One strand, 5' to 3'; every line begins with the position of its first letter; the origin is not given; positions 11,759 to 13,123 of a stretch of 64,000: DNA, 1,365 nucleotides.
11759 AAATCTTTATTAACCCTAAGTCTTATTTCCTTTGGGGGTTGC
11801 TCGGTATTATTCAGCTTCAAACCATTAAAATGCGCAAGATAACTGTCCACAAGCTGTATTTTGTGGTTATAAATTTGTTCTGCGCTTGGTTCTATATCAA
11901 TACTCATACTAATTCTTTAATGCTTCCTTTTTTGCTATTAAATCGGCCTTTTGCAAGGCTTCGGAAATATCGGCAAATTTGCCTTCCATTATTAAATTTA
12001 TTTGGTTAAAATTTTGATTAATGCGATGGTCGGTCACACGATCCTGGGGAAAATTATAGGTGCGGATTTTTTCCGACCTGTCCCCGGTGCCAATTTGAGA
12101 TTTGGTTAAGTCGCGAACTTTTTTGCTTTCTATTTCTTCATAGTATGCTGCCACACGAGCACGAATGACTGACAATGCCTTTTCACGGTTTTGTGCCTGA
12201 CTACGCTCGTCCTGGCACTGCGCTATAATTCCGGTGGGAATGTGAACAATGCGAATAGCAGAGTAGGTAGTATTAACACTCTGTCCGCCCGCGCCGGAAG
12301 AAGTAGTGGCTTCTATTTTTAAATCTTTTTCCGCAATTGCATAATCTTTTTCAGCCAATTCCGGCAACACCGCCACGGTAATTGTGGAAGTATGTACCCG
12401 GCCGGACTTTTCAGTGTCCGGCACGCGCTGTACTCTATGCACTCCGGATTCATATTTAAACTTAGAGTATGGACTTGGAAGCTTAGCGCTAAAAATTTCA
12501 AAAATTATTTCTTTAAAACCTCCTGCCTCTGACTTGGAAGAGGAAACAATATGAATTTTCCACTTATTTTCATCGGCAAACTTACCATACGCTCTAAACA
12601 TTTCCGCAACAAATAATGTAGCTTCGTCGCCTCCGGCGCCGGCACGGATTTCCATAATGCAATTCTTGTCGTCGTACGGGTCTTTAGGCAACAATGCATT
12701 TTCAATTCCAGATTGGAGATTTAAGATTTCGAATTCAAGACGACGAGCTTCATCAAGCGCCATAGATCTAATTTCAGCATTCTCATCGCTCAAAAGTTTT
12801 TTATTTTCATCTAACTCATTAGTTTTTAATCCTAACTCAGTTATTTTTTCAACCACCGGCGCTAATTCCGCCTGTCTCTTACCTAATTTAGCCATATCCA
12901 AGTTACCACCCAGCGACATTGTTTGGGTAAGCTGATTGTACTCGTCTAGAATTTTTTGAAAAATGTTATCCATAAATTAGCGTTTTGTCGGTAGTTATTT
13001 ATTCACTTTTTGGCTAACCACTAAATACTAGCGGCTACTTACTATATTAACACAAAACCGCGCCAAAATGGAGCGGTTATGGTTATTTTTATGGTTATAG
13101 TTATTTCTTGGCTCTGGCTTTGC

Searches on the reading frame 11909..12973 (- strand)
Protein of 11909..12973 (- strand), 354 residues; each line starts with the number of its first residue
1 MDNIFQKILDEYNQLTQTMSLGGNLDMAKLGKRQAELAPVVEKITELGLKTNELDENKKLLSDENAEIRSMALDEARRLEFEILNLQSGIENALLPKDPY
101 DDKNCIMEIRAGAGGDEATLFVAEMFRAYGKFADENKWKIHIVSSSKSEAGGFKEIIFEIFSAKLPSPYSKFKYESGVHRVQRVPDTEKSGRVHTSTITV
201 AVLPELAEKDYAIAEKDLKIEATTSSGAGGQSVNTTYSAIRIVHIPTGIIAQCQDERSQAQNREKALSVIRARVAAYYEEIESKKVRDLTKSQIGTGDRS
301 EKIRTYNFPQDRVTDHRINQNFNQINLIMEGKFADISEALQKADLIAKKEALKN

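Call 50: search_protein_families(library=pfam, proteins=[window:11909-12973:-], max_evalue=0.00001)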
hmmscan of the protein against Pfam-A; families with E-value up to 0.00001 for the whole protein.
window:11909-12973:- (354 aa): 2 families
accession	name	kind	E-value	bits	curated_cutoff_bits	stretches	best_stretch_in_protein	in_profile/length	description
PF03462.23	PCRF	-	3.5e-58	197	24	1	13-200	6-194/194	PCRF domain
PF00472.26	RF-1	-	2.8e-38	130.9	35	1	210-317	4-116/116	RF-1 domain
